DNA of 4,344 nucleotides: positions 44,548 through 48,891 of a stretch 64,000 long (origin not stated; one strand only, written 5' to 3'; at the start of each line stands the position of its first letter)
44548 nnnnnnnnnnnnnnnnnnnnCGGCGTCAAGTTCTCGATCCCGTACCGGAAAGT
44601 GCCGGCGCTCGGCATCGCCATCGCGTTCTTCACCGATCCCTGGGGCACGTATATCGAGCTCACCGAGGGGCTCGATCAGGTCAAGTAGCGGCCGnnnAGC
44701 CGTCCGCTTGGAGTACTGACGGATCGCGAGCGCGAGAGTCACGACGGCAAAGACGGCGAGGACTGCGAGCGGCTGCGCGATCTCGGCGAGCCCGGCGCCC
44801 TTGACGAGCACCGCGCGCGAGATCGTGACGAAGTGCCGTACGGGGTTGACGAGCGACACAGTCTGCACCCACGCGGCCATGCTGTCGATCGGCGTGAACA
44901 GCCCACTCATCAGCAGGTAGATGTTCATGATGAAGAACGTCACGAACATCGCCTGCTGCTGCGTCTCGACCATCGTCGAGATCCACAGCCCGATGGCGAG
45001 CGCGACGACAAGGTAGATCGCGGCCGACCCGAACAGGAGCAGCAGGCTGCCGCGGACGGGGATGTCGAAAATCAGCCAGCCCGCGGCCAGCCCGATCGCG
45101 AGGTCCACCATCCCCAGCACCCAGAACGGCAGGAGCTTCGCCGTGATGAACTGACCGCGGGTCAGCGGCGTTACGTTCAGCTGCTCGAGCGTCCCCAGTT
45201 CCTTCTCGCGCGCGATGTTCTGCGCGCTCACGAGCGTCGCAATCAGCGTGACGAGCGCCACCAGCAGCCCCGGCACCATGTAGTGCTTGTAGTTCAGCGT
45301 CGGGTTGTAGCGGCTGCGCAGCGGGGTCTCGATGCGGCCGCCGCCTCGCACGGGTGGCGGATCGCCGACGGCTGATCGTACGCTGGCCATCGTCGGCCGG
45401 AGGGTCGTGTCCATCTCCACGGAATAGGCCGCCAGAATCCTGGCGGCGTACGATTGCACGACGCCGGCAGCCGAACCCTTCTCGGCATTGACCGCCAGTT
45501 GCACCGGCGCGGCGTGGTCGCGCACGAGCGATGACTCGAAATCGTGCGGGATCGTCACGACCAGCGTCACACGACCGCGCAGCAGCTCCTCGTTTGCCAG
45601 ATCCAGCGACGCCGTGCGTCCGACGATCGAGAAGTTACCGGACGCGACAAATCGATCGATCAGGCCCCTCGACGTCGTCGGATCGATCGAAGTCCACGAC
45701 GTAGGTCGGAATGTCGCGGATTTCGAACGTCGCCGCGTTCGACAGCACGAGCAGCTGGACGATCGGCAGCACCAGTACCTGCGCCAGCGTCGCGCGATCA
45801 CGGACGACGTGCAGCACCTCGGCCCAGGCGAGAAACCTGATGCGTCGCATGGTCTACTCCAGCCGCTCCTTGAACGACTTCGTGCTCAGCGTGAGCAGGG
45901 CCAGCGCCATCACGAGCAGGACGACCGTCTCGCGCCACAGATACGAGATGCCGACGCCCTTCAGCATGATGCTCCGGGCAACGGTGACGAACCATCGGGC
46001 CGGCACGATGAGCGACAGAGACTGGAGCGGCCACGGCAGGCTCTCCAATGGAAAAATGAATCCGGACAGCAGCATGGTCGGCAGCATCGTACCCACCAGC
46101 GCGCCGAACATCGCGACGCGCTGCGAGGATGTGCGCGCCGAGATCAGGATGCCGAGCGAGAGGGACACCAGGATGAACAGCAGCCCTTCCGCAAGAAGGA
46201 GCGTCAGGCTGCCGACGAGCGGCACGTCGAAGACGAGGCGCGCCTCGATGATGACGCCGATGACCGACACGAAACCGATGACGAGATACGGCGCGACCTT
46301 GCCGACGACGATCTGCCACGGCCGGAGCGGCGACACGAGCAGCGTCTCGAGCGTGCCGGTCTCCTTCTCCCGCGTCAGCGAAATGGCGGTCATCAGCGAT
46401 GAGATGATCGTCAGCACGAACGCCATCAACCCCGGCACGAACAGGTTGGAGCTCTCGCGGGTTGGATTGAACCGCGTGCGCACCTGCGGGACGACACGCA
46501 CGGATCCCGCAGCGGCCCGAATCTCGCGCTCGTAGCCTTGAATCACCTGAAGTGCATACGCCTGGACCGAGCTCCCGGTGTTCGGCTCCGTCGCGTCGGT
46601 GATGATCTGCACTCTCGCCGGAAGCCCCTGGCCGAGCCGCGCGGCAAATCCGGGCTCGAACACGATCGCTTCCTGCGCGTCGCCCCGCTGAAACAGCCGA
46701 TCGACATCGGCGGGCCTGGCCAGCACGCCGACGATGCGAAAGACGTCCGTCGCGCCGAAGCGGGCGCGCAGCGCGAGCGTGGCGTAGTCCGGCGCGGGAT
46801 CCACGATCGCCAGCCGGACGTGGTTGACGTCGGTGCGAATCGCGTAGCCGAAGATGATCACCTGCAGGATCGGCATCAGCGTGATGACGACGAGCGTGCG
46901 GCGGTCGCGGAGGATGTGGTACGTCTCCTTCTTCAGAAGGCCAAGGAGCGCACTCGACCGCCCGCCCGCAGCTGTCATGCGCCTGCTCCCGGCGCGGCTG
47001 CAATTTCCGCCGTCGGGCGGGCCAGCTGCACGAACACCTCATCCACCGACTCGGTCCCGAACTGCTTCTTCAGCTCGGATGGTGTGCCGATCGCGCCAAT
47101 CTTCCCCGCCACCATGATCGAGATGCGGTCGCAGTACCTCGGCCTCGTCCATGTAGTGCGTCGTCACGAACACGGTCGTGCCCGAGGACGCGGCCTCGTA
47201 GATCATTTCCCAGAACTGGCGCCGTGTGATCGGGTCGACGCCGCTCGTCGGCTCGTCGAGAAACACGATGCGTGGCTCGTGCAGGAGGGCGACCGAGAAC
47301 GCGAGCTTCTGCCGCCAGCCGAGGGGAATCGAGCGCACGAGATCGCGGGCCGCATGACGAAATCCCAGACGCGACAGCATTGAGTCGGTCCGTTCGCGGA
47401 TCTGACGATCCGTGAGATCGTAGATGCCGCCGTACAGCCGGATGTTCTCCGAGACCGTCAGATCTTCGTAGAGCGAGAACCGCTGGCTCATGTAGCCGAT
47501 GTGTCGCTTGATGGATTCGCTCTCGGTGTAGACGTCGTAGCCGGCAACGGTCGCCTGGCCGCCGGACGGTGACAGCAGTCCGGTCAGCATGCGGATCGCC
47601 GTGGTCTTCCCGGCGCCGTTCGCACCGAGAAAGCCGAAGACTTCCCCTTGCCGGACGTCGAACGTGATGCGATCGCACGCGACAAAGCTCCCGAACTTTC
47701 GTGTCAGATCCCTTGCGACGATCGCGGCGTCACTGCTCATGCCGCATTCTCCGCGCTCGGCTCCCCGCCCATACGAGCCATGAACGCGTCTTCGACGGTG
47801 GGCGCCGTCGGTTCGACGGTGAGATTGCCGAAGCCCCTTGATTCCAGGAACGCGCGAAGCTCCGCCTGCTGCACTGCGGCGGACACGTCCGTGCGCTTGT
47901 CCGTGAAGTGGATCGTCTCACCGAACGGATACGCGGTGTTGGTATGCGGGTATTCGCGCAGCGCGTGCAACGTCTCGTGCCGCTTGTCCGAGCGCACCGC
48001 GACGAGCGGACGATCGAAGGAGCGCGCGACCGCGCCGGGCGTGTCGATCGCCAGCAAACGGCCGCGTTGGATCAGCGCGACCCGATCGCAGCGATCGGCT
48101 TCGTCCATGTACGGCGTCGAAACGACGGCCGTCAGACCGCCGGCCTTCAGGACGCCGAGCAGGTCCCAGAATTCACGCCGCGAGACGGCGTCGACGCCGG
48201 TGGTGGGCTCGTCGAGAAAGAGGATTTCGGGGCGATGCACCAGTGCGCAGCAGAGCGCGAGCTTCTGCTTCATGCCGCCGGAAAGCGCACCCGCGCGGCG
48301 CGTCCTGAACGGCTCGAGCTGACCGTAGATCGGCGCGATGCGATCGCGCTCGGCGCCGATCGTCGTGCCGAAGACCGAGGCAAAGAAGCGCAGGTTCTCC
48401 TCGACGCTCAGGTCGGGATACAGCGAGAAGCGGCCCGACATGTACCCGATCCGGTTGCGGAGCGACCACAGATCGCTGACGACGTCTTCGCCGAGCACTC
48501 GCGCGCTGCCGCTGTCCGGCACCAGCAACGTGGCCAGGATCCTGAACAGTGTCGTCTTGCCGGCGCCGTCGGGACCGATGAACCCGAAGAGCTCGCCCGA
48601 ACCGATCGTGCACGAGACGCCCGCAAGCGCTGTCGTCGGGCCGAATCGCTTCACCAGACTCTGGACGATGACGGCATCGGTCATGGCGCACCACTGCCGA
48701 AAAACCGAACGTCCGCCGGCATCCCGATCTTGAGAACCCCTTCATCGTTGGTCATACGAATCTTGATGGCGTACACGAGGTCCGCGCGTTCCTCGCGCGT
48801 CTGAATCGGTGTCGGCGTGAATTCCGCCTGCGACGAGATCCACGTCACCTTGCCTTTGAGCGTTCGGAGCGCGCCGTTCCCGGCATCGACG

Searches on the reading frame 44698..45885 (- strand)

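Call 54: search_protein_families(library=pfam, proteins=[window:44698-45885:-], max_evalue=0.0001)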
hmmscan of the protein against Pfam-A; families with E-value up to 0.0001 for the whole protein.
window:44698-45885:- (396 aa): 4 families
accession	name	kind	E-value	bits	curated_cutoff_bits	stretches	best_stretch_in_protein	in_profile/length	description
PF12698.13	ABC2_membrane_3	-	8.2e-43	147.2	31.6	1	58-388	28-346/347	ABC-2 family transporter protein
PF01061.29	ABC2_membrane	-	1.5e-23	83.9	26.9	1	202-360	49-210/211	ABC-2 type transporter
PF12679.13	ABC2_membrane_2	-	3.5e-15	56.4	27.2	1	168-394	72-281/283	ABC-2 family transporter protein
PF12730.13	ABC2_membrane_4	-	8.1e-05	23.1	27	1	195-319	43-175/179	ABC-2 family transporter protein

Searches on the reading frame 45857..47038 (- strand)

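Call 54: search_protein_families(library=pfam, proteins=[window:45857-47038:-], max_evalue=0.0001)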
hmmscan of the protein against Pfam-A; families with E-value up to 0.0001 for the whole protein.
window:45857-47038:- (394 aa): 3 families
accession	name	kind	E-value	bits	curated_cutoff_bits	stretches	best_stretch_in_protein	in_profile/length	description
PF12698.13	ABC2_membrane_3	-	2.6e-44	152.2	31.6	1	46-385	1-345/347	ABC-2 family transporter protein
PF01061.29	ABC2_membrane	-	7.3e-28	98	26.9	1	196-359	46-211/211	ABC-2 type transporter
PF12679.13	ABC2_membrane_2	-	2.1e-23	83.4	27.2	1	34-391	3-280/283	ABC-2 family transporter protein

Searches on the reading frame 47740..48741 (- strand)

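Call 54: search_protein_families(library=pfam, proteins=[window:47740-48741:-], max_evalue=0.0001)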
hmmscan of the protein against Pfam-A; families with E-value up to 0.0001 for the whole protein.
window:47740-48741:- (334 aa): 2 families
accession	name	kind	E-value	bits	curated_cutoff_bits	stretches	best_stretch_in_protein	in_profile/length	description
PF00005.33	ABC_tran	-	5e-28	98.8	25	1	40-181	2-137/137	ABC transporter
PF13304.12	AAA_21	-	3.9e-10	40.7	27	0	149-209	234-297/304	AAA domain, putative AbiEii toxin, Type IV TA system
